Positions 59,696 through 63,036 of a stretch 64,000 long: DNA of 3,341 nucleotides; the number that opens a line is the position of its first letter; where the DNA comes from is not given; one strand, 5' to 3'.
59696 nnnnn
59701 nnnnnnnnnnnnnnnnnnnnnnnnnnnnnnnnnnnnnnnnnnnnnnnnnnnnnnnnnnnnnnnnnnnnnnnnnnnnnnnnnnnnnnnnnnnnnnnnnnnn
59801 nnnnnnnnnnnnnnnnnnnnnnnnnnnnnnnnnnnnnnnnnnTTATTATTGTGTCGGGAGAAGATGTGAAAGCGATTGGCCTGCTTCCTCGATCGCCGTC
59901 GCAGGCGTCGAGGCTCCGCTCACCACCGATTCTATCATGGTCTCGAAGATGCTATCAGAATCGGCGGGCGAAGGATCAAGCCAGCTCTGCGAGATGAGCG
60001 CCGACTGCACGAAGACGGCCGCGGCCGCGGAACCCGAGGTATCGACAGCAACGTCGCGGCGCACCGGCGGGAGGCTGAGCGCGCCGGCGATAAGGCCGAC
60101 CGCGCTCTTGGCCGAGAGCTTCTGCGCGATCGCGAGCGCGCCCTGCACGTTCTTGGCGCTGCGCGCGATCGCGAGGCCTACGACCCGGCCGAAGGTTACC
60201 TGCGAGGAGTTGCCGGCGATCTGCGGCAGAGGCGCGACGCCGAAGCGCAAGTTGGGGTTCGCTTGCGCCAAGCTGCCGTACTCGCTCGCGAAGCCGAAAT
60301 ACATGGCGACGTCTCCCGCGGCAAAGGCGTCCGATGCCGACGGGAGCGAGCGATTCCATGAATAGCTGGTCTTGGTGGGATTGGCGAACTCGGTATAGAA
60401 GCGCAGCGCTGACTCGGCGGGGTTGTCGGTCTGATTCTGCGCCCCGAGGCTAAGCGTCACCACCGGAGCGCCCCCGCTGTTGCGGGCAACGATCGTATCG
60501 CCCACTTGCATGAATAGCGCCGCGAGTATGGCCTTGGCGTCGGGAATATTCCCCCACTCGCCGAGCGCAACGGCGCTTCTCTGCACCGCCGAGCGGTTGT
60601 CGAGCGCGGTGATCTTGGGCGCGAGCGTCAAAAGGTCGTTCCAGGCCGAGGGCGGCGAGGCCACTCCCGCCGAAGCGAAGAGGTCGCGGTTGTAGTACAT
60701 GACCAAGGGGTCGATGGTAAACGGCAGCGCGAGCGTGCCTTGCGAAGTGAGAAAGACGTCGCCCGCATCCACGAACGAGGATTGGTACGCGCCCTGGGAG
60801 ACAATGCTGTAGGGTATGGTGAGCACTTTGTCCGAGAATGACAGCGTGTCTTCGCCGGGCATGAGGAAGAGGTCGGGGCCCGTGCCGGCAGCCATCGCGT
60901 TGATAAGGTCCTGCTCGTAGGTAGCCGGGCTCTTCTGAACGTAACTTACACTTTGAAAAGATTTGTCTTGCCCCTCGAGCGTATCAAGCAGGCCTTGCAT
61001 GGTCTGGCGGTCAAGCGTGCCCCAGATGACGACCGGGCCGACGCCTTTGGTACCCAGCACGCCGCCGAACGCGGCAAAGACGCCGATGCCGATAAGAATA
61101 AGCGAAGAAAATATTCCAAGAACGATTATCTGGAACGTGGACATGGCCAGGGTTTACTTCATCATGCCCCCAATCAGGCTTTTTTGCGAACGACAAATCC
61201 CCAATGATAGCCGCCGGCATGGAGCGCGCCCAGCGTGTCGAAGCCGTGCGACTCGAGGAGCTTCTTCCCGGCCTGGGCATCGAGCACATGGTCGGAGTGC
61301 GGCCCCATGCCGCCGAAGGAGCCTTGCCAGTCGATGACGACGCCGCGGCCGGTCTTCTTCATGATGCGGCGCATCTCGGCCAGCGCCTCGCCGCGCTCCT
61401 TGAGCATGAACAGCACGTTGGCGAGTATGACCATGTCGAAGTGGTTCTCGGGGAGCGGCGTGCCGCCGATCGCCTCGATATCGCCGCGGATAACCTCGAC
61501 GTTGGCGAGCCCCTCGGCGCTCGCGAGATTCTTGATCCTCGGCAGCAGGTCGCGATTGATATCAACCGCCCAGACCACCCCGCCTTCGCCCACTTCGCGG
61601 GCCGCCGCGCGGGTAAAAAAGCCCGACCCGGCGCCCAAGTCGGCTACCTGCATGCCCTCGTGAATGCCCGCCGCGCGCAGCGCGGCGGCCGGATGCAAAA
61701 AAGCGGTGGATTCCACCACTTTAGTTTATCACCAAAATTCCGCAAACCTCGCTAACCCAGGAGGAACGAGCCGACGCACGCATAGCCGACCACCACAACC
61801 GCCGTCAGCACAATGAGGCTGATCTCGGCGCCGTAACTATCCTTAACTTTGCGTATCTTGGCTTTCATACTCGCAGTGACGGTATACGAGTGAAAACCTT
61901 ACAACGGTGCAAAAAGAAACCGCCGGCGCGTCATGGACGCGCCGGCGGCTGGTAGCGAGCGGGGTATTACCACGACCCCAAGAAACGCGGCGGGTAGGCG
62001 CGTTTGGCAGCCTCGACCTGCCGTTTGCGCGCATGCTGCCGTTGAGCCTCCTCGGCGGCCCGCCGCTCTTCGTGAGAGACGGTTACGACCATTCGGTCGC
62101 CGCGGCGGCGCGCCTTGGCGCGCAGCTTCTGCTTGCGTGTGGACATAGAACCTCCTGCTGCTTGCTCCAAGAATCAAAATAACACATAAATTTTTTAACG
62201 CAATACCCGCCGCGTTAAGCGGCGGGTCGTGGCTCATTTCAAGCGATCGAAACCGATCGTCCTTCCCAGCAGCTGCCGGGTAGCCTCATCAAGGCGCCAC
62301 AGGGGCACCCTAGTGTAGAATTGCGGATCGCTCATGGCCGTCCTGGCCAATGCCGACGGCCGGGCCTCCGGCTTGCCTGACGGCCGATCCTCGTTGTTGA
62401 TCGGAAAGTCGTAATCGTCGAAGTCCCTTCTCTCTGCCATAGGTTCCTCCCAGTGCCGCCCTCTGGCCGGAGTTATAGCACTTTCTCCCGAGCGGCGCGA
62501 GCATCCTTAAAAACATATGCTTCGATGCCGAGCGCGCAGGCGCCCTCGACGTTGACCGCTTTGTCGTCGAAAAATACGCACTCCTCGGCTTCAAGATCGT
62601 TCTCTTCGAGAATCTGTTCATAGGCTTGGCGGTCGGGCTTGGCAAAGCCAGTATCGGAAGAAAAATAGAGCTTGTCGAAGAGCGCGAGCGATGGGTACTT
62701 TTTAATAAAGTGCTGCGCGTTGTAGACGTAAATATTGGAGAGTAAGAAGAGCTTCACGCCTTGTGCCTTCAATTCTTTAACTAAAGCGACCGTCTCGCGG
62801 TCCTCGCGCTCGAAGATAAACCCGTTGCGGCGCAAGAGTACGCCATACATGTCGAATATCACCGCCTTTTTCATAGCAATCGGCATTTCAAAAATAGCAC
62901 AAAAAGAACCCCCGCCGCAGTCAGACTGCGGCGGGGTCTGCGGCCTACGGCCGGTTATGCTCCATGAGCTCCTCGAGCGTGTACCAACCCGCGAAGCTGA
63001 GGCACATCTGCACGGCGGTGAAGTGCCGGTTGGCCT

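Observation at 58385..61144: Tandem array of four T4SS-pilin-like paralogs followed by an anchored solute-binding-like protein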

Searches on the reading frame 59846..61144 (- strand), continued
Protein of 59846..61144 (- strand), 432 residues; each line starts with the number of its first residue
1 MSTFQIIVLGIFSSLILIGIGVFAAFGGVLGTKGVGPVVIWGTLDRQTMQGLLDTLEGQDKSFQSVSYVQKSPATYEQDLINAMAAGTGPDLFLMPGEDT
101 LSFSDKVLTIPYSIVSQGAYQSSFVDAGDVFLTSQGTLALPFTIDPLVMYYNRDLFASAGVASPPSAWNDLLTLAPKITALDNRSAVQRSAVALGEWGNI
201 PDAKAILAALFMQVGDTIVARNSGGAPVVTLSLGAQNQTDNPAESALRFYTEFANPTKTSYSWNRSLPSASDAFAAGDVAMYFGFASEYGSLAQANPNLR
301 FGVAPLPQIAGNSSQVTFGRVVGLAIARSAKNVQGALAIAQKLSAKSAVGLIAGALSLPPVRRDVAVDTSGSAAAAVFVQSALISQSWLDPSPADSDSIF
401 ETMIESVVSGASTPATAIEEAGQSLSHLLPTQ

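Call 53: predict_structure(alignment_id=A3)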
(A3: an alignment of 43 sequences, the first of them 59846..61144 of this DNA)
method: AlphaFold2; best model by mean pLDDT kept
length: 432 residues; sequences in the alignment: 43
mean_pLDDT: 87.1   pTM: 0.85
mean pLDDT of the five models: 87.1, 86.1, 83.8, 83.0, 82.2
residues with pLDDT >= 90: 272; 70-90: 111; 50-70: 32; < 50: 17
segments of 3 or more residues with pLDDT < 50: 23-32, 236-238
pLDDT, mean of each block of 10 residues (from residue 1): 80 71 45 76 95 92 94 94 93 95 92 95 96 95 98 91 89 79 56 80 93 89 88 58 85 70 76 91 95 94 94 88 97 96 95 94 91 94 95 93 90 92 90 55
secondary structure, 60 per line:
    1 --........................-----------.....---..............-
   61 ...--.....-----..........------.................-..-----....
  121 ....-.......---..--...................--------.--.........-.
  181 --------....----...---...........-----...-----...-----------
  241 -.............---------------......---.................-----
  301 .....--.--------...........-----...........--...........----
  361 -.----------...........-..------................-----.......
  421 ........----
elements in order: H3-26 E38-42 H46-59 E66-70 H76-85 E92-96 H97-106 H117-123 H126-131 E140-152 H153-158 H170-178 E189-192 H203-213 E219-221 E227-229 H242-254 H270-275 E279-285 H286-295 E301-305 E317-327 H333-343 H346-356 H373-383 H393-408 H414-428
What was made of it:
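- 59846..61144 (-): Membrane-anchored MalE/UgpB-type solute-binding protein (432 aa; TM helix at residues 3-26, then a type II periplasmic-binding fold). The AF2 model has pLDDT 87 and pTM 0.85 (call 53).
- On ABC-transporter solute-binding protein, family 1 (SBP_bac_1 / SBP_bac_8): The AF2 model has pTM 0.85 (call 53).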

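Call 57: fold_search(model_id=the predicted structure, library=pdb)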
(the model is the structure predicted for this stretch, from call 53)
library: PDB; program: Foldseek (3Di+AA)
matches with E <= 10: 1415; with E <= 0.001: 1114
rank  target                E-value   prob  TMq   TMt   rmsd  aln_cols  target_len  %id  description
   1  5ci5_B                4.9e-22  1.00  0.66  0.71   4.8       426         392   20  Crystal Structure of an ABC transporter Solute Binding Protein from Thermotoga Lettingae TMO (Tlet_1705, TARGET EFI-51 (released 2015-07-22)
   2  4rjz                  1.2e-21  1.00  0.71  0.80   4.0       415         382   17  Crystal structure of ATU4361 sugar transporter from Agrobacterium fabrum C58, target EFI-510558, an open conformation (released 2014-11-05)
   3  4qrz_A                1.2e-21  1.00  0.66  0.74   5.3       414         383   18  Crystal structure of sugar transporter atu4361 from agrobacterium fabrum c58, target efi-510558, with bound maltotrios (released 2014-07-16)
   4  2zyo_A                1.4e-21  1.00  0.72  0.80   3.9       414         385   18  Crystal structure of cyclo/maltodextrin-binding protein complexed with maltotetraose (released 2009-03-31)
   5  4r9g_A                1.6e-21  1.00  0.65  0.70   5.8       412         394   18  CpMnBP1 with Mannotriose Bound (released 2014-10-29)
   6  4qsd_A                1.9e-21  1.00  0.67  0.74   4.8       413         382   18  Crystal structure of atu4361 sugar transporter from Agrobacterium Fabrum C58, target efi-510558, with bound sucrose (released 2014-08-06)
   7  2fnc_A                2.4e-21  1.00  0.65  0.73   4.6       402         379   16  Thermotoga maritima maltotriose binding protein bound with maltotriose. (released 2007-01-16)
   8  6dts_A                2.8e-21  1.00  0.66  0.74   4.9       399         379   17  Maltotetraose bound T. maritima MalE2 (released 2018-09-19)
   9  5w0r_A                3.5e-21  1.00  0.70  0.56   4.4       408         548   16  Crystal structure of MBP fused activation-induced cytidine deaminase (AID) in complex with cacodylic acid (released 2017-08-16)
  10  5v6y_B                3.5e-21  1.00  0.62  0.50   6.0       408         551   16  Crystal structure of the human CLR:RAMP1 extracellular domain heterodimer with bound high-affinity and altered selecti (released 2018-01-31)
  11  6dts_B                3.8e-21  1.00  0.65  0.73   4.9       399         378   16  Maltotetraose bound T. maritima MalE2 (released 2018-09-19)
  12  2gh9_A                5.0e-21  1.00  0.61  0.68   5.4       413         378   16  Thermus thermophilus maltotriose binding protein bound with maltotriose (released 2007-02-06)
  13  28qm_A                5.3e-21  1.00  0.69  0.79   4.1       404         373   17  MBP bound to distal DARPin (AHIR dodecamer scaffold system) (released 2026-02-25)
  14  5v6y_C                5.3e-21  1.00  0.63  0.51   5.3       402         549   16  Crystal structure of the human CLR:RAMP1 extracellular domain heterodimer with bound high-affinity and altered selecti (released 2018-01-31)
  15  5f7v_A                5.7e-21  1.00  0.67  0.73   4.7       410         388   16  ABC substrate-binding protein Lmo0181 from Listeria monocytogenes in complex with cycloalternan (released 2016-09-07)
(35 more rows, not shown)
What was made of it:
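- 59846..61144 (-): The best Foldseek PDB matches are oligosaccharide-binding proteins (E 5e-22, TM 0.66-0.74, call 57).
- On ABC-transporter solute-binding protein, family 1 (SBP_bac_1 / SBP_bac_8): The top Foldseek hits are oligosaccharide-binding proteins, E 5e-22 (call 57).
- The SBP has a normal sugar-binding fold (call 57).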

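Call 63: search_protein_families(library=pfam, alignment_id=A4, max_evalue=0.00001)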
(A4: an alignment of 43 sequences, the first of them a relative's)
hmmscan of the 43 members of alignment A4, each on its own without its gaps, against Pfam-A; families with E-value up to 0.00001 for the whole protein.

A. member 1, L012:557-1801:+ (415 aa): 0 families

B. families by the number of members that match (of 43 scanned): 50 families (the first 25 are shown)
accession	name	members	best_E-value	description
PF02463.25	SMC_N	6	2.3e-64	RecF/RecN/SMC N terminal domain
PF13304.12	AAA_21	6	3.2e-15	AAA domain, putative AbiEii toxin, Type IV TA system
PF13476.12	AAA_23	5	9.1e-15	AAA domain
PF01078.27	Mg_chelatase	4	4.5e-93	Magnesium chelatase, subunit ChlI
PF13541.12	ChlI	4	5.6e-42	Subunit ChlI of Mg-chelatase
PF13335.12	Mg_chelatase_C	4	1.3e-32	Magnesium chelatase, subunit ChlI C-terminal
PF00493.29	MCM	4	1.1e-08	MCM P-loop domain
PF07728.20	AAA_5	4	1.3e-08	AAA domain (dynein-related subfamily)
PF00521.26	DNA_topoisoIV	3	1.4e-160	DNA gyrase/topoisomerase IV, subunit A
PF03989.18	DNA_gyraseA_C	3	4.7e-73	DNA gyrase C-terminal domain, beta-propeller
PF02896.24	PEP-utilizers_C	3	3.9e-58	PEP-utilising enzyme, PEP-binding domain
PF00391.29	PEP-utilizers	3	1.3e-27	PEP-utilising enzyme, mobile domain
PF13175.12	AAA_15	3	2.4e-08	AAA ATPase domain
PF05362.19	Lon_C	3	5.2e-08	Lon protease (S16) C-terminal proteolytic domain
PF01326.24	PPDK_N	2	9.3e-105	Pyruvate phosphate dikinase, AMP/ATP-binding domain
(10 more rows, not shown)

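Call 72: find_related_loci(query=A5, collection=metagenome_contigs, flank=10000)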
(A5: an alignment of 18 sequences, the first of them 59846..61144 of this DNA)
Query A5 (432 aa) in metagenome_contigs; peptide patterns used: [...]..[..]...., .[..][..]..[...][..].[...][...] (x = any residue, [..] = any of these).
600 stretches matched a pattern (row limit reached: there are more); 573 encode a relative of the query (tblastn E <= 1e-3); the best 80 are kept; 80 distinct loci.
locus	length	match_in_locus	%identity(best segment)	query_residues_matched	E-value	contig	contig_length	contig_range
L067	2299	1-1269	63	7-429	0e+0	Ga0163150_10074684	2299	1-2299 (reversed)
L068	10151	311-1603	61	2-432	1e-171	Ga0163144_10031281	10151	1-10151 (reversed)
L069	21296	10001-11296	59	1-432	9e-167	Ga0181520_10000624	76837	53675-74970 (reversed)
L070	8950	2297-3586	60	1-430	6e-166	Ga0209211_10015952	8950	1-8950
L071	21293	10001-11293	58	2-432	2e-165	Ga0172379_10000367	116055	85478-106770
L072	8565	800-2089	58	1-430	4e-165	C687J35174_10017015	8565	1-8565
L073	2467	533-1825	57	1-431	2e-176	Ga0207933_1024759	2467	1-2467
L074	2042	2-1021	72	91-430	4e-176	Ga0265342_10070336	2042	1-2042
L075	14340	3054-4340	56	1-429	1e-160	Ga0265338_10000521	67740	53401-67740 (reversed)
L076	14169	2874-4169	56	1-432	7e-160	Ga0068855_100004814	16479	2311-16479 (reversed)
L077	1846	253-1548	56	1-432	1e-169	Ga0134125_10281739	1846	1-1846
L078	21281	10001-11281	59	1-429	1e-155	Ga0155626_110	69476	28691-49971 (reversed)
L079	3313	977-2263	56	1-429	2e-162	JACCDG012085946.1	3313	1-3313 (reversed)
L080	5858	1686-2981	54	1-432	4e-149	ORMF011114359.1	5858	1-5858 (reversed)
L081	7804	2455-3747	55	1-432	1e-147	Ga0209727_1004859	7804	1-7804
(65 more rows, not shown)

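Call 87: search_protein_families(library=pfam, proteins=[L018:11231-11671:+, L025:7958-8530:+, L018:16742-17119:+, L018:17197-17664:+, L025:8535-9203:+, L025:14291-15880:-, L025:13030-14307:-, L025:11517-13028:-, L025:10799-11515:-], max_evalue=0.01)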
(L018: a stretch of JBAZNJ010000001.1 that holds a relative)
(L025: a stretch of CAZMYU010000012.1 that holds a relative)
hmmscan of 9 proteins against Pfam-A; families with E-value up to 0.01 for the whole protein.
L018:11231-11671:+ (146 aa): 3 families
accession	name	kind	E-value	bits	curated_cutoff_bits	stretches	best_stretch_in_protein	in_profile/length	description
PF18895.5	T4SS_pilin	-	1.7e-10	41.3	26.6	1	54-117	9-71/71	Type IV secretion system pilin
PF01769.21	MgtE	-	0.0057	17.4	27.6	1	21-118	4-91/125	Divalent cation transporter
PF03779.20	SPW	-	0.0084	17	31.5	0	53-116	11-73/93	SPW repeat domain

L025:7958-8530:+ (190 aa): 1 family
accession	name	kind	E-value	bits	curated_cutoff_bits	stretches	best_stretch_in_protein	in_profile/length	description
PF18895.5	T4SS_pilin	-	1.3e-08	35.2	26.6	1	63-123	11-70/71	Type IV secretion system pilin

L018:16742-17119:+ (125 aa): 2 families
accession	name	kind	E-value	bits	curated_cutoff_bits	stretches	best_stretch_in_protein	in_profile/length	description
PF18895.5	T4SS_pilin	-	4.8e-10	39.8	26.6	1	51-114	9-71/71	Type IV secretion system pilin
PF05987.18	DUF898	-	2.6e-05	24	28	1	13-113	143-243/336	Bacterial protein of unknown function (DUF898)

L018:17197-17664:+ (155 aa): 2 families
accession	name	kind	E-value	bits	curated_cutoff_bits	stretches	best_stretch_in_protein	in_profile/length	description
PF18895.5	T4SS_pilin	-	1.2e-07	32.1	26.6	1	90-149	16-71/71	Type IV secretion system pilin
PF23396.1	DUF7103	-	0.001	19.5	27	1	71-139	12-76/159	Family of unknown function (DUF7103)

L025:8535-9203:+ (222 aa): 5 families
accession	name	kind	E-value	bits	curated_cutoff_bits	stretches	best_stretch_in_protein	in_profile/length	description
PF13413.12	HTH_25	-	5.6e-17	61.8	24.6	1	21-79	3-61/62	Helix-turn-helix domain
PF09136.16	Glucodextran_B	-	2.5e-08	34.2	27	1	143-221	1-81/83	Glucodextranase, domain B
PF12844.13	HTH_19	-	7.7e-07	29.4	30.2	1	19-82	3-60/64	Helix-turn-helix domain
PF01381.28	HTH_3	-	0.00067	20.1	23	1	20-50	1-31/55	Helix-turn-helix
PF13560.12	HTH_31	-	0.0022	18.7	27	1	16-50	2-36/64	Helix-turn-helix domain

L025:14291-15880:- (529 aa): 0 families

L025:13030-14307:- (425 aa): 0 families

L025:11517-13028:- (503 aa): 0 families

L025:10799-11515:- (238 aa): 2 families
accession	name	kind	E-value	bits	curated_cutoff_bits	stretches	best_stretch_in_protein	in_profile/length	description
PF00535.33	Glycos_transf_2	-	2.9e-23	83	23.3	1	6-169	3-164/168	Glycosyl transferase family 2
PF13641.12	Glyco_tranf_2_3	-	0.0017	18.9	27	1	32-126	28-127/230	Glycosyltransferase like family 2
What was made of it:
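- Pfam confirms the adjacent pilin in the distant loci L018 and L025 (call 87).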

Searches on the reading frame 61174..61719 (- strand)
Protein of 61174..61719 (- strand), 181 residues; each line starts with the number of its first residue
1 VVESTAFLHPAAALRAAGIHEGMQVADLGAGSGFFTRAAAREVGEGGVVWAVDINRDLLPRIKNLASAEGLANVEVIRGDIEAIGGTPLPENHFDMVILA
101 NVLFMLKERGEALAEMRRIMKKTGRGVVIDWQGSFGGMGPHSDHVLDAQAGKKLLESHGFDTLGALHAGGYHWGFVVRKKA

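Call 3: search_protein_families(library=pfam, proteins=[window:61174-61719:-], max_evalue=1)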
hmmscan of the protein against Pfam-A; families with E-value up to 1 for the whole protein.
window:61174-61719:- (181 aa): 16 families
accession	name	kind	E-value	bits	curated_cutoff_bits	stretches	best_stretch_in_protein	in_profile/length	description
PF13847.12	Methyltransf_31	-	2.6e-20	73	27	1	19-132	1-113/145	Methyltransferase domain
PF08241.18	Methyltransf_11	-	5.9e-17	62.5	21.2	1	27-126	2-93/95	Methyltransferase domain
PF13649.12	Methyltransf_25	-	1.1e-16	61.7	27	1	25-124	1-97/97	Methyltransferase domain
PF01209.24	Ubie_methyltran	-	6.9e-11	42.4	20.1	1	16-130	42-153/233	ubiE/COQ5 methyltransferase family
PF08242.18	Methyltransf_12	-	8.1e-11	43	30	1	27-125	2-97/98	Methyltransferase domain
PF01728.25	FtsJ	-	4.8e-07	30.3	24.1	1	13-98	12-96/181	FtsJ-like methyltransferase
PF01135.25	PCMT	-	7.5e-06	26.3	20.3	1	11-80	63-132/210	Protein-L-isoaspartate(D-aspartate) O-methyltransferase (PCMT)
PF13489.12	Methyltransf_23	-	1.8e-05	25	27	1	16-135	16-123/164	Methyltransferase domain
PF05175.20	MTS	-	0.00095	19.3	23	1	22-98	32-103/170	Methyltransferase small domain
PF13679.12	Methyltransf_32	-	0.0015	18.9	27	1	21-88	25-96/143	Methyltransferase domain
PF07021.18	MetW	-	0.0031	17.6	21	1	19-122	11-104/193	Methionine biosynthesis protein MetW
PF00398.26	RrnaAD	-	0.0051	16.4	24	1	13-84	22-88/263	Ribosomal RNA adenine dimethylase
PF02390.23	Methyltransf_4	-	0.051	13.5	24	1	24-84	4-63/173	Putative methyltransferase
PF02475.24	TRM5-TYW2_MTfase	-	0.061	13.7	28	1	19-103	34-114/164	TRM5/TYW2 methyltransferase domain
PF01189.24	Methyltr_RsmB-F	-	0.2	11.7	27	1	21-99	8-85/199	16S rRNA methyltransferase RsmB/F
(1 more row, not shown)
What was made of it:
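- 61174..61719 (-): Small cytoplasmic class I SAM-dependent methyltransferase (181 aa), first gene of the conserved module. It matches Methyltransf_31/11/25 (E 2.6e-20, call 3).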

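Call 4: search_protein_families(library=ncbifam, proteins=[window:61174-61719:-], max_evalue=1)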
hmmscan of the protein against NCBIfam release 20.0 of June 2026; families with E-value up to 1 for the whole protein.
window:61174-61719:- (181 aa): 67 families (the best 25 are shown)
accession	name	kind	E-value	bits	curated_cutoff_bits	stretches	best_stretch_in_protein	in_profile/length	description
NF008823.0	PRK11873.1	subfamily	1.1e-19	71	263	1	16-130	72-183/272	arsenite methyltransferase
NF001240.0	PRK00216.1-1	equivalog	1.9e-19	69.7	378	1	13-131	55-171/251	bifunctional demethylmenaquinone methyltransferase/2-methoxy-6-polyprenyl-1,4-benzoquinol methylase UbiE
NF047649.1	MTase_UXPK_star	exception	5.1e-16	58.5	460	1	18-130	74-183/283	methyltransferase/UXPK-star double selenoprotein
NF041537.1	ArsM_AhpD_UU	exception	8.9e-15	54.3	510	1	18-130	73-182/345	arsenite methyltransferase/AhpD domain selenoprotein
NF041536.1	ArsM_DUF2284_UU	exception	6.6e-14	51.1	575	1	18-130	73-182/459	arsenite methyltransferase/DUF2284 domain selenoprotein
NF052510.1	methyltran_MpqE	exception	2.6e-12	46.6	335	1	13-131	38-154/234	methyl-plastoquinone biosynthesis methyltransferase MpqE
NF043040.1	corrin_prot_MT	hypoth_equivalog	1.9e-11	43.8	180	1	19-130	38-149/216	corrinoid protein-associated methyltransferase CpaM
NF001244.0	PRK00216.1-5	equivalog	4.6e-11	42.5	216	1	14-131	41-156/236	bifunctional demethylmenaquinone methyltransferase/2-methoxy-6-polyprenyl-1,4-benzoquinol methylase UbiE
NF001243.0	PRK00216.1-4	equivalog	1.1e-10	41.3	235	1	14-130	40-153/237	demethylmenaquinone methyltransferase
TIGR04364.1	methyltran_FxLD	equivalog_domain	1.3e-10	40.9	320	1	11-99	72-156/394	methyltransferase, FxLD system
NF045667.1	MTase_DVU1556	equivalog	1.5e-10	40.9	155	1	12-130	13-121/213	DVU_1556 family methyltransferase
TIGR01934.1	MenG_MenH_UbiE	subfamily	3.8e-10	39.4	158.35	1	13-131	31-144/223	ubiquinone/menaquinone biosynthesis methyltransferase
TIGR02752.1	MenG_heptapren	equivalog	2e-09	37.3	419.85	1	14-130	38-151/231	demethylmenaquinone methyltransferase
TIGR02072.1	BioC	equivalog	1.7e-08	34.6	184.95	1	22-124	35-128/244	malonyl-ACP O-methyltransferase BioC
NF001242.0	PRK00216.1-3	equivalog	2e-08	34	351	1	21-131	70-178/258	bifunctional demethylmenaquinone methyltransferase/2-methoxy-6-polyprenyl-1,4-benzoquinol methylase UbiE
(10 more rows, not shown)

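Call 86: search_solved_structures(query=window:61174-61719:-, max_evalue=0.00001)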
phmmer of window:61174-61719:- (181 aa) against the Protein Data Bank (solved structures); distinct sequences matched with E-value up to 0.00001: 4.
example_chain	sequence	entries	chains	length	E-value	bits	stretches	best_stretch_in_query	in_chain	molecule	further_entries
3dh0_A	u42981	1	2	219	7e-19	71.4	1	8-175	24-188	SAM dependent methyltransferase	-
3i9f_A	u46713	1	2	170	1.9e-08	37.5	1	25-180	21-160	Putative type 11 methyltransferase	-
5evj_A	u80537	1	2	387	6.2e-08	35.8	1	17-124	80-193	Arsenite methyltransferase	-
3dlc_A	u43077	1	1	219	4.6e-06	29.7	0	18-128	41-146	Putative S-adenosyl-L-methionine-dependent Methyltransferase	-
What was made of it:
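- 61174..61719 (-): The closest solved relative is 3dh0, an uncharacterised SAM methyltransferase (E 7e-19, call 86).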

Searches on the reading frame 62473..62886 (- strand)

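Call 66: search_protein_families(library=pfam, proteins=[window:62473-62886:-], max_evalue=0.001)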
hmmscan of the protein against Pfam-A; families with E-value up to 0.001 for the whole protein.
window:62473-62886:- (137 aa): 2 families
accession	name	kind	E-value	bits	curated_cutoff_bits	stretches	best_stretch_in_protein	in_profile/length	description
PF00702.32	Hydrolase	-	3.6e-18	67.1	26.4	1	31-118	102-189/191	haloacid dehalogenase-like hydrolase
PF13419.12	HAD_2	-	2.2e-14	54.4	23.8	1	33-123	85-175/178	Haloacid dehalogenase-like hydrolase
